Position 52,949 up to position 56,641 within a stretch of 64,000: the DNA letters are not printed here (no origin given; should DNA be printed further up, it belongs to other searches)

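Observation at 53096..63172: Uninterrupted 10.1-kb ORF encoding a 3358-aa, largely unrecognisable, non-repetitive secreted protein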

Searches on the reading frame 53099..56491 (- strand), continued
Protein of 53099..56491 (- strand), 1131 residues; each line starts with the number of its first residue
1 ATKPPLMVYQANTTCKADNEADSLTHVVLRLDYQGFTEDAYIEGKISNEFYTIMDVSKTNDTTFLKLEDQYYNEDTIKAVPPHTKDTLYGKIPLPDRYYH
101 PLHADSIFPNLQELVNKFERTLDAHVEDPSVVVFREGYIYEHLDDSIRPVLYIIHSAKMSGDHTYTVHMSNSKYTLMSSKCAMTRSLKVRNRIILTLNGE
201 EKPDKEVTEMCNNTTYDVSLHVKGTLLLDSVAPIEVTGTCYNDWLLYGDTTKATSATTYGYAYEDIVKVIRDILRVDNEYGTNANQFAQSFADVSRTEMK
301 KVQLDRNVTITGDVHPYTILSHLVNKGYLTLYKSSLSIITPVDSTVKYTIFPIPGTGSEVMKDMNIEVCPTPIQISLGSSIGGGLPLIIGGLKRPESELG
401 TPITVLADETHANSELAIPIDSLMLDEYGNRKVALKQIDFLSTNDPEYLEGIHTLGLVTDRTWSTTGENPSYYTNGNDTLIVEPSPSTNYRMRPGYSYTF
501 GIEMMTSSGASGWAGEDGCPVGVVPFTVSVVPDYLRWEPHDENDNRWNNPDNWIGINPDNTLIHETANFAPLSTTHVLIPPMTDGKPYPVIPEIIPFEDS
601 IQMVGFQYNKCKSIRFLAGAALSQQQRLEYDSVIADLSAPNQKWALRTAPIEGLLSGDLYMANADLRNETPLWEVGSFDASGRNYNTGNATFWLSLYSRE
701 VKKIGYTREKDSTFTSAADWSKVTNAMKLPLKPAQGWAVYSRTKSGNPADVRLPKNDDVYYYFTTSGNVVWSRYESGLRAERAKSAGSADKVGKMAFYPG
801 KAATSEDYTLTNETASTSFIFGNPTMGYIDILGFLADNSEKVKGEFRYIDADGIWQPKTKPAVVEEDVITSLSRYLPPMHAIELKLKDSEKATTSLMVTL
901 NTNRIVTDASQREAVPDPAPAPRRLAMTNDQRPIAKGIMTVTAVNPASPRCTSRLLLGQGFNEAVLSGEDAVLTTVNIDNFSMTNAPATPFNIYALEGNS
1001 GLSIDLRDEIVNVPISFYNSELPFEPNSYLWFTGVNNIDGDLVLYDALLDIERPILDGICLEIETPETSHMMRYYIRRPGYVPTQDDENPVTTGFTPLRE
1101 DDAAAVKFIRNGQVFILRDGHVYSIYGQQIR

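Call 73: search_protein_families(library=ncbifam, proteins=[P0293, P0316, P0348, P0361, P0345], max_evalue=0.01)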
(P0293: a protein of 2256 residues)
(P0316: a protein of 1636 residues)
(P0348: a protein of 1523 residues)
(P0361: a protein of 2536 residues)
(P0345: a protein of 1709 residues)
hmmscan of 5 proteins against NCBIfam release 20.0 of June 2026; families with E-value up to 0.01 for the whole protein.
P0293 (2256 aa): 1 family
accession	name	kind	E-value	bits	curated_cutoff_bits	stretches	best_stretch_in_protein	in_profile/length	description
TIGR04183.1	Por_Secre_tail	domain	3.7e-05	23.6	23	1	2201-2256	16-72/72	T9SS type A sorting domain-containing protein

P0316 (1636 aa): 3 families
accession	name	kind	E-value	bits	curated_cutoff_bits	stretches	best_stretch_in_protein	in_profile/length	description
TIGR04183.1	Por_Secre_tail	domain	1.1e-09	38.1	23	1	1573-1636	8-72/72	T9SS type A sorting domain-containing protein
NF033708.1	T9SS_Cterm_ChiA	domain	1.3e-07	31.4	40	1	1585-1635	1-54/55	T9SS sorting signal type C domain-containing protein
NF052644.1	T9SS_DNase_Rie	equivalog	5.3e-06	26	260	1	1495-1634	106-249/251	T9SS-dependent surface endonuclease, AS87_RS02955 family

P0348 (1523 aa): 1 family
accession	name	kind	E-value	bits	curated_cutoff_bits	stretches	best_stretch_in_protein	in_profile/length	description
TIGR04183.1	Por_Secre_tail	domain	3.4e-05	23.7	23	1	1465-1522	13-71/72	T9SS type A sorting domain-containing protein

P0361 (2536 aa): 1 family
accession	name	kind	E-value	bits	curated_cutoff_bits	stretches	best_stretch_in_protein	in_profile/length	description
TIGR04183.1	Por_Secre_tail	domain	0.0041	17.1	23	0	2486-2525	16-57/72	T9SS type A sorting domain-containing protein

P0345 (1709 aa): 1 family
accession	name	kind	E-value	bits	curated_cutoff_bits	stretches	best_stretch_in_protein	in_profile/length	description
TIGR04183.1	Por_Secre_tail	domain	3e-05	23.9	23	1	1646-1708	8-71/72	T9SS type A sorting domain-containing protein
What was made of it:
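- On T9SS type A CTD cargo: TIGR04183 scores above its cut-off in P0293, P0316, P0348 and P0345 (call 73).
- TIGR04183 scores above its cut-off in 4 of 5 relatives tested (call 73).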

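Call 75: list_cluster_members(proteins=[P0293, P0295, P0304, P0316, P0345, P0348, P0361, P0394, P0402, P0421])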
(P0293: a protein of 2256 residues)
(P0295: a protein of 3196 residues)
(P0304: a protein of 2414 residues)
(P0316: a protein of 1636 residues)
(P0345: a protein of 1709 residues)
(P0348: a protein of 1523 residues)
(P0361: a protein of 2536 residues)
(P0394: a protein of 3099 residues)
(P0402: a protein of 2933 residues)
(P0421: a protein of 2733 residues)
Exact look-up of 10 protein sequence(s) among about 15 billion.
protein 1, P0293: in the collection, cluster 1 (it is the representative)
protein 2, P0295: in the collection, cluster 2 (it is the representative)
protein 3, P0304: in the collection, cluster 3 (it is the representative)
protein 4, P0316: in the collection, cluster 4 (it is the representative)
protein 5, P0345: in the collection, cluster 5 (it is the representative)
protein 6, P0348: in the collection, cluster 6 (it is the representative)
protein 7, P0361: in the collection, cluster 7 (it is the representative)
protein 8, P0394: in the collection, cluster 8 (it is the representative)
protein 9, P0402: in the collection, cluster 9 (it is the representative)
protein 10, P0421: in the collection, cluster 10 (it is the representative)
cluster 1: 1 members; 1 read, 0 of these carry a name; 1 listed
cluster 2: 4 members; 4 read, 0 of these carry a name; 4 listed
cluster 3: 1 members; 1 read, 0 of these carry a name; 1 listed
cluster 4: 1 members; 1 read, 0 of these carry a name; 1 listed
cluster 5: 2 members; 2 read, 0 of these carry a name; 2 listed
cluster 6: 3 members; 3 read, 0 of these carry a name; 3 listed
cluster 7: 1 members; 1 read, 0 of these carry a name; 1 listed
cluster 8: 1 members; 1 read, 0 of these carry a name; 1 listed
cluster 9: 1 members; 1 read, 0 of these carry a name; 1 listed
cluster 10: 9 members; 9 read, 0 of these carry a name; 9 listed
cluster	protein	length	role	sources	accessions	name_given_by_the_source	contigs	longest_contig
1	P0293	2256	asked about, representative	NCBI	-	-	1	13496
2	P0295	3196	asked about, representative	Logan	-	-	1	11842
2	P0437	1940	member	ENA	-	-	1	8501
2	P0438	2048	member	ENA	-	-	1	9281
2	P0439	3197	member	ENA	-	-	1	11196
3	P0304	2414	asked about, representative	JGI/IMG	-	-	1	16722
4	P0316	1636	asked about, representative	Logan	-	-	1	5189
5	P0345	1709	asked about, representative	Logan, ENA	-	-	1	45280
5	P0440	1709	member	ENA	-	-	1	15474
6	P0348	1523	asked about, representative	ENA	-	-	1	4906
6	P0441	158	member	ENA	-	-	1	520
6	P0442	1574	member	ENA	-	-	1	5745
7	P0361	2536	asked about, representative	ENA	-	-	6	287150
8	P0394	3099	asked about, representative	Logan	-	-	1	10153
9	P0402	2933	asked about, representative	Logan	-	-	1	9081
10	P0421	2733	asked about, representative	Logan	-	-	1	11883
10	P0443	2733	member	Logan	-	-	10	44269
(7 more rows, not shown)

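Call 76: find_encoding_contigs(protein=P0361, flank=6000, max_places=1)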
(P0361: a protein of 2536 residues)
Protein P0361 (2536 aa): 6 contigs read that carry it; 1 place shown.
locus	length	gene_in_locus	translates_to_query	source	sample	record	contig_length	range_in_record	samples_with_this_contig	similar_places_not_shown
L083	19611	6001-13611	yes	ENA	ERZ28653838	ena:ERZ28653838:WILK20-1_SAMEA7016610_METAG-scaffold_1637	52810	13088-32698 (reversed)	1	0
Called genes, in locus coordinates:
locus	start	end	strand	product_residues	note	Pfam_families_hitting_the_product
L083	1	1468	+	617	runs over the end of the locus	-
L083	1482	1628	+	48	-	-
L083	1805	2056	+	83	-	-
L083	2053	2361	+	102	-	-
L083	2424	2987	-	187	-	PF08207:EFP_N, PF01132:EFP, PF09285:Elong-fact-P_C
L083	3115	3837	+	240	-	PF01914:MarC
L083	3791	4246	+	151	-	PF02502:LacAB_rpiB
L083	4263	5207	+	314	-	PF04055:Radical_SAM, PF13186:SPASM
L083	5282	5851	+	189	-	PF00753:Lactamase_B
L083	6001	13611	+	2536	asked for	-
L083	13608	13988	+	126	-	-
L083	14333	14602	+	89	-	PF00312:Ribosomal_S15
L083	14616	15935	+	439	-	PF13167:GTP-bdg_N, PF16360:GTP-bdg_M, PF03193:RsgA_GTPase (faint), PF00025:Arf (weak), PF01926:MMR_HSR1, PF02421:FeoB_N (weak)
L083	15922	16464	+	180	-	PF00156:Pribosyltran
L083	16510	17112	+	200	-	PF02878:PGM_PMM_I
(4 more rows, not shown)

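Call 79: find_encoding_contigs(protein=P0345, flank=5000, max_places=1)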
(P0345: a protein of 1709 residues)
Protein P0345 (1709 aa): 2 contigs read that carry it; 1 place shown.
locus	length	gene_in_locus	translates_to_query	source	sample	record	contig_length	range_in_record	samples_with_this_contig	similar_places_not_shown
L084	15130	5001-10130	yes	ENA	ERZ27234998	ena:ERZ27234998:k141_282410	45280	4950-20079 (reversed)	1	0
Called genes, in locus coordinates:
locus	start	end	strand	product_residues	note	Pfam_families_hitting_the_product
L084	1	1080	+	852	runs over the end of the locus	PF00521:DNA_topoisoIV, PF03989:DNA_gyraseA_C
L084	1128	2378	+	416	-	PF13432:TPR_16 (faint), PF07719:TPR_2 (faint), PF13371:TPR_9 (faint), PF13428:TPR_14 (faint), PF23914:TPR_CcmH_CycH (faint), PF13181:TPR_8 (faint), PF14559:TPR_19, PF13414:TPR_11 (weak), +6 more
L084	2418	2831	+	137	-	PF03652:RuvX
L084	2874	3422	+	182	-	PF01327:Pep_deformylase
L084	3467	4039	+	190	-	PF02659:Mntp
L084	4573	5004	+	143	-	-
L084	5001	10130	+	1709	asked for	-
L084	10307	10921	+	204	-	PF03358:FMN_red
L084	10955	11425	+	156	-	PF09719:C_GCAxxG_C_C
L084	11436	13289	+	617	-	PF04231:Endonuclease_1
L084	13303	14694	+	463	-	PF00890:FAD_binding_2 (faint), PF01134:GIDA (faint), PF01262:AlaDh_PNT_C (faint), PF07992:Pyr_redox_2, PF13450:NAD_binding_8 (weak), PF13738:Pyr_redox_3, PF00070:Pyr_redox, PF02852:Pyr_redox_dim, +4 more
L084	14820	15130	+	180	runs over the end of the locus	PF04073:tRNA_edit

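Call 89: find_encoding_contigs(protein=P0443, flank=3000, max_places=1)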
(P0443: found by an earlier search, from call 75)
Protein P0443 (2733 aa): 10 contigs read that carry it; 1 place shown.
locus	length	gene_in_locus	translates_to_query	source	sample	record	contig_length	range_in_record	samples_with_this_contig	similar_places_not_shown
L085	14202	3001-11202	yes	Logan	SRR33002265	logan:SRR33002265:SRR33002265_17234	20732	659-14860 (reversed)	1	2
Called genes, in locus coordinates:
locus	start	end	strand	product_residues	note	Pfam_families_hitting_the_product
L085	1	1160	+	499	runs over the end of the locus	PF18329:SGBP_B_XBD (weak)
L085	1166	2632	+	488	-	PF13004:BACON (faint), PF00150:Cellulase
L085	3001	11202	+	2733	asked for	-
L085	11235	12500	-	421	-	PF13439:Glyco_transf_4, PF00534:Glycos_transf_1, PF13692:Glyco_trans_1_4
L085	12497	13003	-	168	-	PF00186:DHFR_1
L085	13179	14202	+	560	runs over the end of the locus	?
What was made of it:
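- Closest known: Surface glycan-binding proteins and CBM-bearing proteins of Bacteroidota PULs. Same: One distant relative is encoded beside a GH5 cellulase and an SGBP-B-like gene (call 89).
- One relative sits beside a GH5 cellulase and an SGBP-B-like gene (call 89). One distant relative has no adjacent partner (call 89).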

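Call 90: find_encoding_contigs(protein=P0304, flank=3000, max_places=1)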
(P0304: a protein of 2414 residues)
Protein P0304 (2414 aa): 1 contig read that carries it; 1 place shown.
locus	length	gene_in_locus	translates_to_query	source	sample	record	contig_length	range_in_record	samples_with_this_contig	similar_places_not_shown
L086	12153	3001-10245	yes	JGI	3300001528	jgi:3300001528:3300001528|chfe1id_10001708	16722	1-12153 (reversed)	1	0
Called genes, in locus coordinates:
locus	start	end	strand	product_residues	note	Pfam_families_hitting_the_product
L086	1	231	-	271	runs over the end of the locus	PF02548:Pantoate_transf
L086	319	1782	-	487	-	PF01406:tRNA-synt_1e, PF09334:tRNA-synt_1g (faint), PF09190:DALR_2, PF23493:CysS_C (weak)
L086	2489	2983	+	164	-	-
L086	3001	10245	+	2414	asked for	-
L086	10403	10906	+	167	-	-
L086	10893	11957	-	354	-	PF04055:Radical_SAM, PF13186:SPASM (weak)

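Call 112: find_encoding_contigs(protein=P0293, flank=2500, max_places=1)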
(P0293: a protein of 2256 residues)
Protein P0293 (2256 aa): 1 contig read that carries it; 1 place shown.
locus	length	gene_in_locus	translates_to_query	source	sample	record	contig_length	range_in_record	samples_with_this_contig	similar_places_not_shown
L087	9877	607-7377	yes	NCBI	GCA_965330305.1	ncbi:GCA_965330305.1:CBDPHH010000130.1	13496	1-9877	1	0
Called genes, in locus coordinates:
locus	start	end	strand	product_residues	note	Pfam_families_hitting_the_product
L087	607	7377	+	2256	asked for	-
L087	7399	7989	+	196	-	-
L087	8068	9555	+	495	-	PF00919:UPF0004, PF04055:Radical_SAM, PF01938:TRAM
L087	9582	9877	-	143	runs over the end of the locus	PF02130:YbeY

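Call 113: find_encoding_contigs(protein=P0295, flank=2500, max_places=1)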
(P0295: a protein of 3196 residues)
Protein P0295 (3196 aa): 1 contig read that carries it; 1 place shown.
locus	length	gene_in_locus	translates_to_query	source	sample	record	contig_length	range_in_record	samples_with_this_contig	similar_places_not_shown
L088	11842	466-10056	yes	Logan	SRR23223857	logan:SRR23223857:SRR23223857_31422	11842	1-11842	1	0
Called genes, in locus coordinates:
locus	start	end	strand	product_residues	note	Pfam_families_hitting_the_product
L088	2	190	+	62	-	?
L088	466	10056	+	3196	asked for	PF09479:Flg_new (faint)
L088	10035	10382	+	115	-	-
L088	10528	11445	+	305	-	-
